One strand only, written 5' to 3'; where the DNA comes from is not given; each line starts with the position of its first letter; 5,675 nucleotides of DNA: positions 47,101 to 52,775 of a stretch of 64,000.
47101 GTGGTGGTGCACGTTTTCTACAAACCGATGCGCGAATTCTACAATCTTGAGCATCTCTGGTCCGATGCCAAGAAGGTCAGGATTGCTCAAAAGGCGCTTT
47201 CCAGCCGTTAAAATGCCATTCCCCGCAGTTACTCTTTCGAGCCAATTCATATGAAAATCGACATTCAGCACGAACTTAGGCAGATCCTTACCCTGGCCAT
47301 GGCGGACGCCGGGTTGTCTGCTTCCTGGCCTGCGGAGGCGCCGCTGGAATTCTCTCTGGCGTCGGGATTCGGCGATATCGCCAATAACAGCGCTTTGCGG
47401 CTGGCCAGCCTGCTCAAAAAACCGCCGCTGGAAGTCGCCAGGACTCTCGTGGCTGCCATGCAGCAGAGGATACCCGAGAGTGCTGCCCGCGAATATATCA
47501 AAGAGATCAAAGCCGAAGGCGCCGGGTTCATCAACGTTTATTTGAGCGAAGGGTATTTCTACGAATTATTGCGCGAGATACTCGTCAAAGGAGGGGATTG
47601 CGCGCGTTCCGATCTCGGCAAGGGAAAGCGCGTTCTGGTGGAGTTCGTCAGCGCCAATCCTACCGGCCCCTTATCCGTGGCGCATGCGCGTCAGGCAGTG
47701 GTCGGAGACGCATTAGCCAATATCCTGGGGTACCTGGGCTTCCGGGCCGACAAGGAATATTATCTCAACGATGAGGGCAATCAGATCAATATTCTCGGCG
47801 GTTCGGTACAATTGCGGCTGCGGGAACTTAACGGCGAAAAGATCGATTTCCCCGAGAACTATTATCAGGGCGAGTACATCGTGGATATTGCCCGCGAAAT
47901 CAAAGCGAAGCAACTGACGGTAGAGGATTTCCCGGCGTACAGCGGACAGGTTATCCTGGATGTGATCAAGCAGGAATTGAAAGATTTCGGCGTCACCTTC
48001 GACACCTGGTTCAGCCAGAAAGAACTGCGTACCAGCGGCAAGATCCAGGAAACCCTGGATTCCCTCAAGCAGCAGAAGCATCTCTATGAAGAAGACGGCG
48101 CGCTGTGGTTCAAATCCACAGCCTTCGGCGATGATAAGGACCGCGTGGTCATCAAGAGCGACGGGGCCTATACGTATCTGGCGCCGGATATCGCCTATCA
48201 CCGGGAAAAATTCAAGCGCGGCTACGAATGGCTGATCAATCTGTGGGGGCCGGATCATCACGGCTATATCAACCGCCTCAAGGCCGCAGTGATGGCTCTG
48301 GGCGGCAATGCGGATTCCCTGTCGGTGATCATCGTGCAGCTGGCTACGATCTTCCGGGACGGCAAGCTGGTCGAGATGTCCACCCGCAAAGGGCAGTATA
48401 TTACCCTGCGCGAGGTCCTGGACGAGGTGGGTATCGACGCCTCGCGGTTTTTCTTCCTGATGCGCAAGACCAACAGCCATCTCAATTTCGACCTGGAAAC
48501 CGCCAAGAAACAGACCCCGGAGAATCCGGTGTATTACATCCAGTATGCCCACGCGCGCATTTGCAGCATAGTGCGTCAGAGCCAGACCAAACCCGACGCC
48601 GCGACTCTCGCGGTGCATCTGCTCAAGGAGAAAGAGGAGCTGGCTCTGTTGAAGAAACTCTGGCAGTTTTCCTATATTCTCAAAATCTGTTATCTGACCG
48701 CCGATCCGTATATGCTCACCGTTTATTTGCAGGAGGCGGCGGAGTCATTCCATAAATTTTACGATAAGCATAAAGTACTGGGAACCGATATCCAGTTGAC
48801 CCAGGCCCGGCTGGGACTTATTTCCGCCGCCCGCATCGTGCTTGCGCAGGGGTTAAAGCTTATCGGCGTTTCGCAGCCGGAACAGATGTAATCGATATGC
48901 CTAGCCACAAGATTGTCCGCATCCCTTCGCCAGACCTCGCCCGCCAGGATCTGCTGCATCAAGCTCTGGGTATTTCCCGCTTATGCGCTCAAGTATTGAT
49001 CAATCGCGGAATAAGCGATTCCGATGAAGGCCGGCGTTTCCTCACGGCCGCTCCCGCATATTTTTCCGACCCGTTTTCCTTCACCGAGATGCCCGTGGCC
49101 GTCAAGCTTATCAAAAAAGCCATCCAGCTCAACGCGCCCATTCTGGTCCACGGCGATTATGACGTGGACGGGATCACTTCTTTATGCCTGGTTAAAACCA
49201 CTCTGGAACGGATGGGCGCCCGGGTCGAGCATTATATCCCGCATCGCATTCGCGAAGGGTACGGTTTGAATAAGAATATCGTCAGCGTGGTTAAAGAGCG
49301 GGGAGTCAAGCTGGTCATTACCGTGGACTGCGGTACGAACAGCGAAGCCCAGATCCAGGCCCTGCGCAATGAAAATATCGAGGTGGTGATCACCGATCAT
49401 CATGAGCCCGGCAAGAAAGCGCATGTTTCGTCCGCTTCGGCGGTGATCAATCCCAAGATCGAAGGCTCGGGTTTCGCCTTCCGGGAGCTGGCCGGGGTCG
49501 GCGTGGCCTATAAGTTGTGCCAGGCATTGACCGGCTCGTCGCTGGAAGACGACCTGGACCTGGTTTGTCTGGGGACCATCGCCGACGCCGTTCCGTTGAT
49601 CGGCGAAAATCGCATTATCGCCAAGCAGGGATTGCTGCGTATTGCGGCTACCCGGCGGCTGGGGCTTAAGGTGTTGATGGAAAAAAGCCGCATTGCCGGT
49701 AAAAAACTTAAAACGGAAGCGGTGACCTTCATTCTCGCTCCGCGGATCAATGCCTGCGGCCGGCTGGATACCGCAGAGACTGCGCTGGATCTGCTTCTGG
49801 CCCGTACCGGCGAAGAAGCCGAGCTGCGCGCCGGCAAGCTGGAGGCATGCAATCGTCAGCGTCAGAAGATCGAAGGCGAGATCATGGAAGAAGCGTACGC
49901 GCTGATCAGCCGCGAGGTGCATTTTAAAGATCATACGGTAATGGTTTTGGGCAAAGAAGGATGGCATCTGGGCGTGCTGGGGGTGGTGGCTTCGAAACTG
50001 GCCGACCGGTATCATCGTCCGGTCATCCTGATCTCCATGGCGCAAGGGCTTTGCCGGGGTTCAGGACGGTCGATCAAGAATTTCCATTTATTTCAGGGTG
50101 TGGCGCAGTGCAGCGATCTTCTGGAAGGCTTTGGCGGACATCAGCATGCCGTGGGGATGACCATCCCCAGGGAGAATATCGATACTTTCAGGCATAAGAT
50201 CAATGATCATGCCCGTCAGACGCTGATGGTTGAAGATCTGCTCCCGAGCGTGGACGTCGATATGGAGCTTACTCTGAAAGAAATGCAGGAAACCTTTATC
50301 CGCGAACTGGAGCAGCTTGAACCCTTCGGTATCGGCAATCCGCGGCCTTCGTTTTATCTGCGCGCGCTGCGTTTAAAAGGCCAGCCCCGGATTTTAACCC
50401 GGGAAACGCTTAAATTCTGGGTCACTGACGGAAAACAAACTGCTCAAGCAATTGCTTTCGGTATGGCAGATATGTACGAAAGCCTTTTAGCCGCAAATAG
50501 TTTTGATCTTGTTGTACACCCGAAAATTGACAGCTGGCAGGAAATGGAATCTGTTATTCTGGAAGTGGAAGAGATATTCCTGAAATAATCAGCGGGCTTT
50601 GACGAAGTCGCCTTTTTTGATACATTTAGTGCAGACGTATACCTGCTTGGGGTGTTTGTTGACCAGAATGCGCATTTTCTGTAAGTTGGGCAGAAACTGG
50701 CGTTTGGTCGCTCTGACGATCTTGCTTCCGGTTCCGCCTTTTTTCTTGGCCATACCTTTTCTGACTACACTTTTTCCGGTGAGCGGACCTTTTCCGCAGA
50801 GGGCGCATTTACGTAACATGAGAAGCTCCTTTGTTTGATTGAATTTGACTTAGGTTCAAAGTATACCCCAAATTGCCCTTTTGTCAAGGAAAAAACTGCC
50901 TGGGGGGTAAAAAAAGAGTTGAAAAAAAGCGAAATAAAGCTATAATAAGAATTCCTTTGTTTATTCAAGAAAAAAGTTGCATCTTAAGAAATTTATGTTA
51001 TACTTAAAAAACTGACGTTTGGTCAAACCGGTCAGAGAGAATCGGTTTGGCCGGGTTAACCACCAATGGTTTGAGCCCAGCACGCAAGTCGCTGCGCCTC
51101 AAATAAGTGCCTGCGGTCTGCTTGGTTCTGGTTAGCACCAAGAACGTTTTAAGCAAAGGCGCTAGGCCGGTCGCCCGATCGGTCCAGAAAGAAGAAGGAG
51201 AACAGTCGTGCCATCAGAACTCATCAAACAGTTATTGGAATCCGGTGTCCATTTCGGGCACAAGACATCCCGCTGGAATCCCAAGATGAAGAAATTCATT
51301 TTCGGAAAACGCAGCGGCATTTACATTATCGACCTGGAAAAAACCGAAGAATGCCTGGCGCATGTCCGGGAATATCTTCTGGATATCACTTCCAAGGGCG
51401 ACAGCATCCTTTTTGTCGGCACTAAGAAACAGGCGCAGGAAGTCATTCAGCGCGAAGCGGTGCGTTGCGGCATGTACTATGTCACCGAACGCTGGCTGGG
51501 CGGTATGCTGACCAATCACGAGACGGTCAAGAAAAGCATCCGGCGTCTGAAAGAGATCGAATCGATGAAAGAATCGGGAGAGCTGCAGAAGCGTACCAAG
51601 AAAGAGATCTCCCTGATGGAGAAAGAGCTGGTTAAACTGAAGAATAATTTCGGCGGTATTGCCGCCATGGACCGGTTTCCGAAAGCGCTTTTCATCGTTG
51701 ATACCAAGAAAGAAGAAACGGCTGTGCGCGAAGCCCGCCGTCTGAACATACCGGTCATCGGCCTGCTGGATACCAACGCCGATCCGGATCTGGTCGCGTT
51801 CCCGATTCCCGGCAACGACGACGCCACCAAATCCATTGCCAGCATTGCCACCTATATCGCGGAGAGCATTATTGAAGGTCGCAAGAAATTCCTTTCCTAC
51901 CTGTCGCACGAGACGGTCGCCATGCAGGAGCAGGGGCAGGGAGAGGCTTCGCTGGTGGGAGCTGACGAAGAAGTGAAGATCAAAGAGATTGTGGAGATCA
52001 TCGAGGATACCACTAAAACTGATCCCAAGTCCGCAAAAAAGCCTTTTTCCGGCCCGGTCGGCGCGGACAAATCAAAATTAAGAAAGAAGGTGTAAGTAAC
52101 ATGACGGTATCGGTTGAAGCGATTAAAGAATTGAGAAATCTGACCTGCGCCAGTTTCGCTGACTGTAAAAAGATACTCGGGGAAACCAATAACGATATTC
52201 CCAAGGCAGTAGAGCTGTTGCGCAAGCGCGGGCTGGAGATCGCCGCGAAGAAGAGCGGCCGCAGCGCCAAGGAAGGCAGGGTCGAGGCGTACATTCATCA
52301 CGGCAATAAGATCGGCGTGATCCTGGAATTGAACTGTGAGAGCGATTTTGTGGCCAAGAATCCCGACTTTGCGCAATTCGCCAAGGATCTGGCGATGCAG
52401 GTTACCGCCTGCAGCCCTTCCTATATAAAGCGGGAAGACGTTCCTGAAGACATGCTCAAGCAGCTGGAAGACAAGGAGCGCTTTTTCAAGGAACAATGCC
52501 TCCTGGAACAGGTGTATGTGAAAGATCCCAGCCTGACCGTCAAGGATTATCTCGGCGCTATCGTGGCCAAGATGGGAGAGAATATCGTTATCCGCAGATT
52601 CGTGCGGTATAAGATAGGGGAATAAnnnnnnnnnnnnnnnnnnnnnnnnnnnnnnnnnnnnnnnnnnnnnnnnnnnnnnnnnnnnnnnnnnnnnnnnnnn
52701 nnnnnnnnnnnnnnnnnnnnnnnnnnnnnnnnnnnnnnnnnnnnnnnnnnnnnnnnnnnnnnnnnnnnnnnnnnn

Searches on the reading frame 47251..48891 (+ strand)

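Call 12: search_protein_families(library=pfam, proteins=[window:47251-48891:+], max_evalue=0.00001)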
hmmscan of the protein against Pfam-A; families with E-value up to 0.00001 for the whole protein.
window:47251-48891:+ (546 aa): 3 families
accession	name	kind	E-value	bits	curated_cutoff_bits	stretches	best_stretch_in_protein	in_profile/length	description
PF05746.21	DALR_1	-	8e-31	107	22.3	1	430-546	1-117/117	DALR anticodon binding domain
PF00750.26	tRNA-synt_1d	-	5.2e-22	78.7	23.3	1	108-398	3-302/349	tRNA synthetases class I (R), catalytic domain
PF03485.21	Arg_tRNA_synt_N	-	1e-11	45.7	21.5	1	8-98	2-85/85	Arginyl tRNA synthetase N terminal domain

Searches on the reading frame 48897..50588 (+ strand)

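Call 12: search_protein_families(library=pfam, proteins=[window:48897-50588:+], max_evalue=0.00001)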
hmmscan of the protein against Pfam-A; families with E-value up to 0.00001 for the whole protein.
window:48897-50588:+ (563 aa): 3 families
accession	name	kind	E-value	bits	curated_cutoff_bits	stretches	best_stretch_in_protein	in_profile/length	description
PF17768.7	RecJ_OB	-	9e-25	87.3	27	1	454-558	1-106/107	RecJ OB domain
PF01368.27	DHH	-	1.5e-24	87.1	28.1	1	82-227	2-125/125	DHH family, N-terminal domain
PF02272.25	DHHA1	-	3.2e-14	53.6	25.9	1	348-438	4-99/102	DHHA1 domain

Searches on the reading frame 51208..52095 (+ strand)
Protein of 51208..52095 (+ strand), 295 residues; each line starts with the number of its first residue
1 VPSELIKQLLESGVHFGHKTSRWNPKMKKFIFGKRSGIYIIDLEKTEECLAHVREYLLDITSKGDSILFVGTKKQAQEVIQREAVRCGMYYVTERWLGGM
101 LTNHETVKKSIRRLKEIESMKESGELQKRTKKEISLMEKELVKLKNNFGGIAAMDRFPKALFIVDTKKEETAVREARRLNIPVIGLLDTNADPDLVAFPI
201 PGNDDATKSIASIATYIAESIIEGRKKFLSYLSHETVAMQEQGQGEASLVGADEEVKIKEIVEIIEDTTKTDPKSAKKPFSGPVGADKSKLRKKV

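Call 12: search_protein_families(library=pfam, proteins=[window:51208-52095:+], max_evalue=0.00001)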
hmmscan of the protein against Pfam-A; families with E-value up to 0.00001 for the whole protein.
window:51208-52095:+ (295 aa): 1 family
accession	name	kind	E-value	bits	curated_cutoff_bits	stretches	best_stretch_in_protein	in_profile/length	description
PF00318.25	Ribosomal_S2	-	2.2e-91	305.4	26.1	1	9-224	1-216/216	Ribosomal protein S2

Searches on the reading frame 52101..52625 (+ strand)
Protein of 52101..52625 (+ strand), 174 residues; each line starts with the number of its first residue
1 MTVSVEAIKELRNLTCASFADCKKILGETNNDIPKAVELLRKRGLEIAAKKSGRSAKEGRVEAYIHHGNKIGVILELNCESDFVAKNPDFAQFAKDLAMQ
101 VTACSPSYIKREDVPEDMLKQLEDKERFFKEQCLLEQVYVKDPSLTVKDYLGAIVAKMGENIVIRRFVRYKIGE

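Call 13: search_protein_families(library=pfam, proteins=[window:52101-52625:+], max_evalue=0.00001)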
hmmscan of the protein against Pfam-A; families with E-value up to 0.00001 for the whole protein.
window:52101-52625:+ (174 aa): 1 family
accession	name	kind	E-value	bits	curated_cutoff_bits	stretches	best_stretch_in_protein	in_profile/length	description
PF00889.24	EF_TS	-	1.2e-22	81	27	2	39-122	59-135/204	Elongation factor TS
